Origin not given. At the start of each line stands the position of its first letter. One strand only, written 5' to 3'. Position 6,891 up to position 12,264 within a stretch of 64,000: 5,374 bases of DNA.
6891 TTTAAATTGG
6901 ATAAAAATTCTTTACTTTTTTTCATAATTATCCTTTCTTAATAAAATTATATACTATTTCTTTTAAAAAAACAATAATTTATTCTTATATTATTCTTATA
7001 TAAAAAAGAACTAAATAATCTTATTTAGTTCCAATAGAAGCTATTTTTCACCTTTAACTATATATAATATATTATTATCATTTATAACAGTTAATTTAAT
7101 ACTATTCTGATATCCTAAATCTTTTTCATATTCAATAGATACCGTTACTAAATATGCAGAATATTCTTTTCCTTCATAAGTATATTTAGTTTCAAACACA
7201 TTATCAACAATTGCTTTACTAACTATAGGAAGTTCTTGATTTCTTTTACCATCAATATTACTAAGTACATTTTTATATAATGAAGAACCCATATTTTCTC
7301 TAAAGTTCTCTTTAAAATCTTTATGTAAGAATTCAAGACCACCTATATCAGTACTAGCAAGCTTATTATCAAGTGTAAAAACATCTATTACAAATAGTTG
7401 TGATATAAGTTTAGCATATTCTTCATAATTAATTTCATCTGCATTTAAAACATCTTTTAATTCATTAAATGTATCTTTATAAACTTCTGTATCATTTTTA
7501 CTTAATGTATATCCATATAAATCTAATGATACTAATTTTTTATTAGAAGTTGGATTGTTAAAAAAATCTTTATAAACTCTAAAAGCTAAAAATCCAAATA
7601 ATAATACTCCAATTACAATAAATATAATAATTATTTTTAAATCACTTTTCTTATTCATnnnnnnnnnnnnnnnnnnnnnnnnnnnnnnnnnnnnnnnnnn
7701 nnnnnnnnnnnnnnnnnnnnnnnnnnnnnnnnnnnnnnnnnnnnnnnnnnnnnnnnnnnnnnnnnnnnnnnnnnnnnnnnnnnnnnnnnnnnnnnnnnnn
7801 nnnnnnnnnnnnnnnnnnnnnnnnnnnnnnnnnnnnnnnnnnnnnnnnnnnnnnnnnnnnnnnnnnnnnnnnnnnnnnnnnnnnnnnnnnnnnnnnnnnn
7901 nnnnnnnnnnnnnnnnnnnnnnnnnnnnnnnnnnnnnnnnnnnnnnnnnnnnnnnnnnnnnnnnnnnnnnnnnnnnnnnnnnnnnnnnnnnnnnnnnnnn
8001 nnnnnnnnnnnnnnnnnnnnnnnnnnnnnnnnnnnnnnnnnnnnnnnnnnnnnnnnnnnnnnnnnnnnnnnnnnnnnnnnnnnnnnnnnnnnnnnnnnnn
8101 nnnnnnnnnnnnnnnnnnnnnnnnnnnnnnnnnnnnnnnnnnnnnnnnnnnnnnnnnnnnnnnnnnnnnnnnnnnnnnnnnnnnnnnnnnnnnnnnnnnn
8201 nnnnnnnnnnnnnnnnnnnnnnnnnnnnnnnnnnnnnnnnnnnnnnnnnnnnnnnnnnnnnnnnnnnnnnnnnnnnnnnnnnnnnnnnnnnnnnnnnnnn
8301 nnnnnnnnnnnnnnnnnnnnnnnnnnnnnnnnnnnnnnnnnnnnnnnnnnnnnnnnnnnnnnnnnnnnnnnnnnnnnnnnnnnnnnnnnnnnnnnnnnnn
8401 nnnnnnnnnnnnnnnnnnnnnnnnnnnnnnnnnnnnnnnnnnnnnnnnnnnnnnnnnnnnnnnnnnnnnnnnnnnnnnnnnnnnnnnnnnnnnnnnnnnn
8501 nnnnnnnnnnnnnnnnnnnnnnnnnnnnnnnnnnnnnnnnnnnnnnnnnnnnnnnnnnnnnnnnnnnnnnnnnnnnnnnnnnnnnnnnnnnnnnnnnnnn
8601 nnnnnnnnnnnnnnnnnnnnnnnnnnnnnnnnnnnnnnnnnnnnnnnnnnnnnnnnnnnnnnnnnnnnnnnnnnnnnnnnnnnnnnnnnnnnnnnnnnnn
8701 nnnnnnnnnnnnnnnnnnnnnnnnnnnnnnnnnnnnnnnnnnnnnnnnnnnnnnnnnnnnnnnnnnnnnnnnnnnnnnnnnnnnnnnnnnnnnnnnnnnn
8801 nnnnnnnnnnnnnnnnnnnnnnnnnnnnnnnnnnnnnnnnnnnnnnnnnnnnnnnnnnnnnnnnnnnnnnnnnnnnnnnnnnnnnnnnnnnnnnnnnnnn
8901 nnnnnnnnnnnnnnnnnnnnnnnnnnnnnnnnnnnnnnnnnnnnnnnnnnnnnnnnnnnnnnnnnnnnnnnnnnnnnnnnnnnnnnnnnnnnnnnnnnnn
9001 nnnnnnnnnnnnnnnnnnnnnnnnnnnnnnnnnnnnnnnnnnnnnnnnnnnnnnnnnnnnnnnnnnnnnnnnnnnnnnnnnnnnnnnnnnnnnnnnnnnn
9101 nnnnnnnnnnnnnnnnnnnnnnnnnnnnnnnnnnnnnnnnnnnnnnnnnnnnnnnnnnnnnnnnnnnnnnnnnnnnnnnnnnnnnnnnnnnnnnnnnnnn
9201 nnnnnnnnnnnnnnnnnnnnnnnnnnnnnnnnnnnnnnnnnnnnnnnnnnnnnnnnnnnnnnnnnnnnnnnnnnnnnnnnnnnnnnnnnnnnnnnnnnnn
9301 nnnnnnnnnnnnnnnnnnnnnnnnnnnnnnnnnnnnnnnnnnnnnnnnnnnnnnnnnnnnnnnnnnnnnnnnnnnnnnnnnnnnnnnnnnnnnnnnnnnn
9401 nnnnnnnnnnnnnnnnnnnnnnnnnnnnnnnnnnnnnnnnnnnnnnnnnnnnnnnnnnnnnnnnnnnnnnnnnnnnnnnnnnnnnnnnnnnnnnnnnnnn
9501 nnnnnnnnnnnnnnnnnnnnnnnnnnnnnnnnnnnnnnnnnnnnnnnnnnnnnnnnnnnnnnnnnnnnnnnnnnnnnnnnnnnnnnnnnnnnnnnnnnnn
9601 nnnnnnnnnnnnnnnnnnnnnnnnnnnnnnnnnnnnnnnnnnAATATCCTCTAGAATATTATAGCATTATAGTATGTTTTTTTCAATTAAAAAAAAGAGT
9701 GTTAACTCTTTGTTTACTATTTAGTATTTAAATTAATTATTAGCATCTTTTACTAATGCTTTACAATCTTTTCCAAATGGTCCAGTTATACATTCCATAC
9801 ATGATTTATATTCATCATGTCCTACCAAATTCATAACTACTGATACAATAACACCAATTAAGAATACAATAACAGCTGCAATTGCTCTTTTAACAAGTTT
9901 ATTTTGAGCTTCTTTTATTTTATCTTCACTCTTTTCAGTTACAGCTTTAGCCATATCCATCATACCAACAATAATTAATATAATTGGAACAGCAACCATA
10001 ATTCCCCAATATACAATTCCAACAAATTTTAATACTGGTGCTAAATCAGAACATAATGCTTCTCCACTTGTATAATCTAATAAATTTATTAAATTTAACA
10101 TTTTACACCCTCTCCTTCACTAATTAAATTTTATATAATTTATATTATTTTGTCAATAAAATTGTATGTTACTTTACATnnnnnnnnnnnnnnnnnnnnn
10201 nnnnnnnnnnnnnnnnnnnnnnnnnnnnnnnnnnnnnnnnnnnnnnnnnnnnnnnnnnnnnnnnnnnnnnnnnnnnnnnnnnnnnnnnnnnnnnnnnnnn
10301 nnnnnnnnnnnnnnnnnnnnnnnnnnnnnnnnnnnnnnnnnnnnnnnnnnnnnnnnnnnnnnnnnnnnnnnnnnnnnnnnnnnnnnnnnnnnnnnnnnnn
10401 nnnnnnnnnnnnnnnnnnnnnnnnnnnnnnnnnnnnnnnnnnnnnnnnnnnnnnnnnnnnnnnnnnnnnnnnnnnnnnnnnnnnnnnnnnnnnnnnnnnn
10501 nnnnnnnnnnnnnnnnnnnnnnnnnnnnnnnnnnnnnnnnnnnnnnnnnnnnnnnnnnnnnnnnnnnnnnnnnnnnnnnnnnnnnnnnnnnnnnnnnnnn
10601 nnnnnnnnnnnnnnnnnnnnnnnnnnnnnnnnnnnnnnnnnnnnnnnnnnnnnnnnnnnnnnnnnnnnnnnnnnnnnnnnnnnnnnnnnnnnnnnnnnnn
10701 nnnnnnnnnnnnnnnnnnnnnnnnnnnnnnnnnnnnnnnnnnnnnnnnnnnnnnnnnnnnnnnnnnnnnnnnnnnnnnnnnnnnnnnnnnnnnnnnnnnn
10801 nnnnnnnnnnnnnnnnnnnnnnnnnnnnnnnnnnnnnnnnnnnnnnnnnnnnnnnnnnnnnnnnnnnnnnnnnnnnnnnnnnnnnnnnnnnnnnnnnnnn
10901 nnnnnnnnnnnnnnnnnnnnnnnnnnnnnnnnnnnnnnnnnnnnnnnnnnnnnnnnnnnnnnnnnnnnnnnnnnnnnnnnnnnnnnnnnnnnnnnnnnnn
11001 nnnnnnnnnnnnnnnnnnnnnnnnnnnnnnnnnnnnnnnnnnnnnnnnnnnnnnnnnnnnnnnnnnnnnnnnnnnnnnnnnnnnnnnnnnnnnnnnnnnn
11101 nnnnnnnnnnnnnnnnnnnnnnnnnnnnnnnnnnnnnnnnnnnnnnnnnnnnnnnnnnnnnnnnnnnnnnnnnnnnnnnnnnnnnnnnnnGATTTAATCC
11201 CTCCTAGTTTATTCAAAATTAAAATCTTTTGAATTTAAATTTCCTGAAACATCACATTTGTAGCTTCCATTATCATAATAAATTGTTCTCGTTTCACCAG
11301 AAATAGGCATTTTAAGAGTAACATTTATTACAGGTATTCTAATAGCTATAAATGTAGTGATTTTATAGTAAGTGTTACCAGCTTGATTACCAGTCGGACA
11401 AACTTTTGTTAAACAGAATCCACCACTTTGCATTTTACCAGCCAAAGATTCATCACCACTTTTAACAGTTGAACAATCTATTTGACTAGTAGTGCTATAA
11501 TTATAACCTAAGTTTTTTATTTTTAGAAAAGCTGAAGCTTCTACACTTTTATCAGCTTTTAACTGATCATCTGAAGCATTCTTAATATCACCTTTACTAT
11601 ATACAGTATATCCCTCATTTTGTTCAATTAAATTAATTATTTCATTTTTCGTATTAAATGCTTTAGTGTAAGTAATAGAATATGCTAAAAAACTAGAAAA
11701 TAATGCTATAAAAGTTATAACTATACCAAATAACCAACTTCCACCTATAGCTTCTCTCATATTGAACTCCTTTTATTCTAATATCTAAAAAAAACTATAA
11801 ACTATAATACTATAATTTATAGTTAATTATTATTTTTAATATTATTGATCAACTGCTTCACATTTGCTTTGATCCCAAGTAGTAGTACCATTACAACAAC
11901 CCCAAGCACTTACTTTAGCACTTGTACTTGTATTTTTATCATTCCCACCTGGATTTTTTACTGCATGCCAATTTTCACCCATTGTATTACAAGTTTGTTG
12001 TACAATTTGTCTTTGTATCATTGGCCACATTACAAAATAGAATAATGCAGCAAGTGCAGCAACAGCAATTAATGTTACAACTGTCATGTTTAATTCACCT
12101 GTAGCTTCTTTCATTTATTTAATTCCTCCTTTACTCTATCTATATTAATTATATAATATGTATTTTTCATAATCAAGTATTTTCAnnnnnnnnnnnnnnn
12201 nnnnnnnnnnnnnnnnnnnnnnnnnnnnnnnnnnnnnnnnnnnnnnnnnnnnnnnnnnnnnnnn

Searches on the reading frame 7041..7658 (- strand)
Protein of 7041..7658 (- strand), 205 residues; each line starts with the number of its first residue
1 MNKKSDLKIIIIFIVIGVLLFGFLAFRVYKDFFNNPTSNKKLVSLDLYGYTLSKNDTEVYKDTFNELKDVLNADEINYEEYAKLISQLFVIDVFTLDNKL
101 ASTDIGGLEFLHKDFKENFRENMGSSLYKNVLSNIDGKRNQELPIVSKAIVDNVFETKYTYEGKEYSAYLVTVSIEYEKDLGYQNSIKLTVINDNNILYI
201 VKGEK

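Call 66: search_protein_families(library=ncbifam, proteins=[window:7041-7658:-], max_evalue=0.1)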
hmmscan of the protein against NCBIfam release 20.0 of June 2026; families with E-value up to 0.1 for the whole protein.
window:7041-7658:- (205 aa): 1 family
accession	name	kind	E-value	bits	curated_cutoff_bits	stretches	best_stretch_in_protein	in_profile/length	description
NF047981.1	RC1041_fam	subfamily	0.036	13.8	90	0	5-29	19-41/57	RC1041 family protein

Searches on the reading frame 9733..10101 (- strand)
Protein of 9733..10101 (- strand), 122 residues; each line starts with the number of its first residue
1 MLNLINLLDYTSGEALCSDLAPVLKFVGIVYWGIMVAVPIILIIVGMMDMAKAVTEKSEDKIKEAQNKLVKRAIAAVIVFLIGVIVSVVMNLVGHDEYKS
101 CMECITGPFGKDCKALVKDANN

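Call 31: search_protein_families(library=pfam, proteins=[window:9733-10101:-], max_evalue=0.1)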
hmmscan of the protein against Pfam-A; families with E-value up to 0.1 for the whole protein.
window:9733-10101:- (122 aa): 16 families
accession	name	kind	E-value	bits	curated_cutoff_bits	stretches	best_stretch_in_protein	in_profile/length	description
PF02118.27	Srg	-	0.0022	18.2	22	1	25-101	165-235/275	Srg family chemoreceptor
PF20176.3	DUF6541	-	0.0049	15.6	29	1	18-92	35-110/646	Family of unknown function (DUF6541)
PF00001.26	7tm_1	-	0.0056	16.6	30.5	1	17-95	138-227/260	7 transmembrane receptor (rhodopsin family)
PF24800.1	DUF7702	-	0.0058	16.4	27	1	33-92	113-167/244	Domain of unknown function (DUF7702)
PF05987.18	DUF898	-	0.0059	16.2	28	1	18-91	172-246/336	Bacterial protein of unknown function (DUF898)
PF04647.20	AgrB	-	0.0062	16.3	23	1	33-103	103-171/185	Accessory gene regulator B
PF18895.5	T4SS_pilin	-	0.009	16.5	26.6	1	32-89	17-71/71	Type IV secretion system pilin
PF17319.7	DUF5362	-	0.012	15.9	25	1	29-92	26-91/94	Family of unknown function (DUF5362)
PF02417.20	Chromate_transp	-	0.015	15.7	28.6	1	24-95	68-129/166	Chromate transporter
PF03350.21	UPF0114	-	0.024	15.3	23.1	1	28-90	9-66/117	Uncharacterized protein family, UPF0114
PF19554.4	DUF6077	-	0.026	13.7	27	1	24-92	64-129/354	Family of unknown function (DUF6077)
PF20970.2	MASE10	-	0.033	14.5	27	1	26-90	92-155/186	MASE10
PF10320.15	7TM_GPCR_Srsx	-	0.061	13.1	24.1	1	29-94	147-210/257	Serpentine type 7TM GPCR chemoreceptor Srsx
PF10160.15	Tmemb_40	-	0.07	13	25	1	34-106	41-110/255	Predicted membrane protein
PF08285.16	DPM3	-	0.086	13.5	25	0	11-73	29-88/90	Dolichol-phosphate mannosyltransferase subunit 3 (DPM3)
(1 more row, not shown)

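Call 66: search_protein_families(library=ncbifam, proteins=[window:9733-10101:-], max_evalue=0.1)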
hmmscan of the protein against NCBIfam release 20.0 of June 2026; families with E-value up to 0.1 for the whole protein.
window:9733-10101:- (122 aa): 6 families
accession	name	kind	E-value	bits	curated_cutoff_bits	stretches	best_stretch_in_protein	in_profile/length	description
NF045849.1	ICE_MMCAP2_0565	equivalog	0.0011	18.6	40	1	22-91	8-78/80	Mbov_0395 family pilin-like conjugal transfer protein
NF046011.1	MAG4940_fam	subfamily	0.0038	16.6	35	1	33-95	221-283/286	MAG4940 family membrane protein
TIGR03943.1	TIGR03943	equivalog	0.0054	16.1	88.8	1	24-89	6-71/221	TIGR03943 family putative permease subunit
NF041043.1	BPSS1780_fam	subfamily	0.0099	15.1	90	1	24-90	89-156/247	BPSS1780 family membrane protein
NF052650.1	YknW_fam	equivalog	0.027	14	110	1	31-102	37-108/213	YknW family membrane protein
NF045848.1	MMCAP2_0566_fam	domain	0.098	11.9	90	0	29-90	56-117/322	MMCAP2_0566 family conjugal transfer protein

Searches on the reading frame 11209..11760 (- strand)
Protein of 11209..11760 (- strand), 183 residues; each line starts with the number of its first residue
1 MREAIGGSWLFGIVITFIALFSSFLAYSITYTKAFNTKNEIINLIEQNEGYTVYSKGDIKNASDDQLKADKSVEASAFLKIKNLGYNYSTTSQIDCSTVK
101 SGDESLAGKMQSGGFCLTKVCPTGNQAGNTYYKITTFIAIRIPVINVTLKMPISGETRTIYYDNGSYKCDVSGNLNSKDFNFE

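Call 31: search_protein_families(library=pfam, proteins=[window:11209-11760:-], max_evalue=0.1)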
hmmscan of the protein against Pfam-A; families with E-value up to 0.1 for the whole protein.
window:11209-11760:- (183 aa): 0 families

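Call 66: search_protein_families(library=ncbifam, proteins=[window:11209-11760:-], max_evalue=0.1)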
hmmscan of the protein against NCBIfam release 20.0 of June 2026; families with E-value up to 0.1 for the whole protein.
window:11209-11760:- (183 aa): 1 family
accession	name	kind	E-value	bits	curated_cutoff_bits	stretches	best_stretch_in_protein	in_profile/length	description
NF033762.1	social_mot_Tgl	equivalog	0.012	15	225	1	31-96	123-188/252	social motility TPR repeat lipoprotein Tgl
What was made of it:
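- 11209..12114 (-): Flp-like 90-aa pilin candidate (11842-12114) and TadE-like 183-aa protein (11209-11760). No family hit (calls 31, 66).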

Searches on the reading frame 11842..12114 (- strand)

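Call 31: search_protein_families(library=pfam, proteins=[window:11842-12114:-], max_evalue=0.1)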
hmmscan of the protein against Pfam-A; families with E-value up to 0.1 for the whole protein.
window:11842-12114:- (90 aa): 1 family
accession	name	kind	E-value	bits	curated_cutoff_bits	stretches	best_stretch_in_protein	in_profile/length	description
PF09796.14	QCR10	-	0.002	18.6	27.5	1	17-49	21-52/63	Ubiquinol-cytochrome-c reductase complex subunit (QCR10)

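Call 66: search_protein_families(library=ncbifam, proteins=[window:11842-12114:-], max_evalue=0.1)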
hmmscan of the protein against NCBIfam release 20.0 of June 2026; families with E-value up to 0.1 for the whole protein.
window:11842-12114:- (90 aa): 0 families
